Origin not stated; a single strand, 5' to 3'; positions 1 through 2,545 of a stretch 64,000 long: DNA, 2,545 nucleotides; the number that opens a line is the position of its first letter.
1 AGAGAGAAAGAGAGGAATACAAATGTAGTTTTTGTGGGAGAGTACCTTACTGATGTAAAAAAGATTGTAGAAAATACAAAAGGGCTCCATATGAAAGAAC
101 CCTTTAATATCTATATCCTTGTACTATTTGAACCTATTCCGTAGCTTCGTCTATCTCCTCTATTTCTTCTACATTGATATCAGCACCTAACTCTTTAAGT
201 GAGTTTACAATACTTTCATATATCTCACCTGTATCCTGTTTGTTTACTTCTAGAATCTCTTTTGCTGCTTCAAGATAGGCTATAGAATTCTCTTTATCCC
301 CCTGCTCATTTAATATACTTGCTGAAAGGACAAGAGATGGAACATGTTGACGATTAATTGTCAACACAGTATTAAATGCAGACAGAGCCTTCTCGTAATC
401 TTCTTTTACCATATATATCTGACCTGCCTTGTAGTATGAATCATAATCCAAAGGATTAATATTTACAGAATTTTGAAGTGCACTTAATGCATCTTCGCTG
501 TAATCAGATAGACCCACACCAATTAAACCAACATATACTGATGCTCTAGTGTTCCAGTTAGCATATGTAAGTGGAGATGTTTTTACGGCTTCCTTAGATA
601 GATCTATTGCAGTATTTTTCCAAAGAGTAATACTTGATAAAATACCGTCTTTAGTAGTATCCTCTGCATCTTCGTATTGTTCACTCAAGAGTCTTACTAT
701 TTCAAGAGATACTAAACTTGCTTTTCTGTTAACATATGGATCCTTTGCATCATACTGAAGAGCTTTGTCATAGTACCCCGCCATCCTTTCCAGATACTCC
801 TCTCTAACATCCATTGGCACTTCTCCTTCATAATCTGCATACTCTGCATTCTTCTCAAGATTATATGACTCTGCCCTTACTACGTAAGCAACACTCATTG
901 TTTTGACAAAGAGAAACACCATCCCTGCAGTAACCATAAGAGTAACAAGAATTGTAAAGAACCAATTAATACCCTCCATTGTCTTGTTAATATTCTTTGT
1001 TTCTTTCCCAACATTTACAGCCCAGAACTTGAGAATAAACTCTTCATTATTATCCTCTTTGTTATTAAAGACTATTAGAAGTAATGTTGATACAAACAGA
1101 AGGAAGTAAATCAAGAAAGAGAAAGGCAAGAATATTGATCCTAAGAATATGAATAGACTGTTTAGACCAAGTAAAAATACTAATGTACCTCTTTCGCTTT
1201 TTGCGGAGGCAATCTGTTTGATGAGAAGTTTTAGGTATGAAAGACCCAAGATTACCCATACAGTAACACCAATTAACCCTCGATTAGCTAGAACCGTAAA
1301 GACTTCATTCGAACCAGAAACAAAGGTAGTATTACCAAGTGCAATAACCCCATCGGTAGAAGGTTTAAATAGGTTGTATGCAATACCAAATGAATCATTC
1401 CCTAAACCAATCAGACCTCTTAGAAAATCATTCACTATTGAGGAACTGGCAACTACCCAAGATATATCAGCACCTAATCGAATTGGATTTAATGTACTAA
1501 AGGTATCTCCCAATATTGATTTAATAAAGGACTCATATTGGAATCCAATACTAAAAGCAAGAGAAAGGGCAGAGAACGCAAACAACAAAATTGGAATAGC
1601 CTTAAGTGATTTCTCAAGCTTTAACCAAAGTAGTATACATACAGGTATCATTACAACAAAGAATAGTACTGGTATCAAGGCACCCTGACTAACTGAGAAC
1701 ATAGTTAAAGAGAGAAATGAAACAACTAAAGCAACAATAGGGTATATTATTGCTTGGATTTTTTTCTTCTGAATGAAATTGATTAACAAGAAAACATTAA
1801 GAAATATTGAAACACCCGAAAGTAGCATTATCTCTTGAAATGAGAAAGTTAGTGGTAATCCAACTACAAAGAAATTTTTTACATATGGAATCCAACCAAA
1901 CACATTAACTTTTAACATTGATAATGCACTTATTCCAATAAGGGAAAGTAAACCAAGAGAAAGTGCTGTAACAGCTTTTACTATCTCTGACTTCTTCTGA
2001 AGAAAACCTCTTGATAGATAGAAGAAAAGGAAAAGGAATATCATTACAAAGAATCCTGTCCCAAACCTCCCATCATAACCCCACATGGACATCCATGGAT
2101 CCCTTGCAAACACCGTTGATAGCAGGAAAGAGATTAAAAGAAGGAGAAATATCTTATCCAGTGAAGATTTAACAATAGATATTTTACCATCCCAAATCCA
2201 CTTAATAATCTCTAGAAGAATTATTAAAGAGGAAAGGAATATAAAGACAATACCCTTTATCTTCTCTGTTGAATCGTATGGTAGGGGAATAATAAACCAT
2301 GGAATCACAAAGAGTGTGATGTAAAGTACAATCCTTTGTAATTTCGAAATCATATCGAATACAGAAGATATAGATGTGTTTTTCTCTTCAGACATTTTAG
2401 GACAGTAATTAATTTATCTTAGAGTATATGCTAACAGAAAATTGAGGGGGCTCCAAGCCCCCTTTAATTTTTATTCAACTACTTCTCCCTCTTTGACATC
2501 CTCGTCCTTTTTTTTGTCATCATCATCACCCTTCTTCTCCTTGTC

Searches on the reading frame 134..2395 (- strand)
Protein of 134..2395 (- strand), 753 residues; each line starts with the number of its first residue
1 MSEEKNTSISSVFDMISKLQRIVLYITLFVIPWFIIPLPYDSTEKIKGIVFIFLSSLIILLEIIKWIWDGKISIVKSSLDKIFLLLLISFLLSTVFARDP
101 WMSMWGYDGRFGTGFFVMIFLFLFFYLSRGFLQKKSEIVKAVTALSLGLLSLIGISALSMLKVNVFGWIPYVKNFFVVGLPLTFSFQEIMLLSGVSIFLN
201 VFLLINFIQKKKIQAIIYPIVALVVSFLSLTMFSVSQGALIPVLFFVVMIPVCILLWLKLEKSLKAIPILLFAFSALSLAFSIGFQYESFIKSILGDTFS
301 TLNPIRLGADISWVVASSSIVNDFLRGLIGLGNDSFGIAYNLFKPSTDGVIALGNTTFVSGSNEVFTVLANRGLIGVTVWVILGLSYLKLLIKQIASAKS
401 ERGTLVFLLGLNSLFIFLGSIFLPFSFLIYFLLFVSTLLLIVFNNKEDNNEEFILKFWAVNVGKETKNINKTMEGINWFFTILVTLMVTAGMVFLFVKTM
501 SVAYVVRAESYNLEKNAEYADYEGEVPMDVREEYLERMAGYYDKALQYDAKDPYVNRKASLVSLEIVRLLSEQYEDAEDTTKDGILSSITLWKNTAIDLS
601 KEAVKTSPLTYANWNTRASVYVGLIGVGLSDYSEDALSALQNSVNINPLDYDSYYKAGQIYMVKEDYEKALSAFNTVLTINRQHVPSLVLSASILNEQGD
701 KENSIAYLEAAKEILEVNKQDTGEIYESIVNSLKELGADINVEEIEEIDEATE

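Call 8: search_protein_families(library=pfam, proteins=[window:134-2395:-])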
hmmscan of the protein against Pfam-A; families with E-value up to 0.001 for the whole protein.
window:134-2395:- (753 aa): 7 families
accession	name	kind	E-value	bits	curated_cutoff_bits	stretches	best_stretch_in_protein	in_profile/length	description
PF13181.12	TPR_8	-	2.2e-08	34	25.7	1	652-684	2-34/34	Tetratricopeptide repeat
PF00515.34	TPR_1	-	4.4e-05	23.6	27.8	1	652-683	2-33/34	Tetratricopeptide repeat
PF07719.23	TPR_2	-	8.3e-05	22.9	27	1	653-683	3-33/34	Tetratricopeptide repeat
PF13432.12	TPR_16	-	0.00037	21.3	32.7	0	634-680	14-60/65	Tetratricopeptide repeat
PF09295.16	ChAPs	-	0.00051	19.6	20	0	635-684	252-301/395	ChAPs (Chs5p-Arf1p-binding proteins)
PF23914.1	TPR_CcmH_CycH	-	0.00069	19.9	42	0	622-719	56-155/158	Cytochrome c-type biogenesis protein H TPR domain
PF13424.12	TPR_12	-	0.0008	20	30.1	0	654-715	6-75/77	Tetratricopeptide repeat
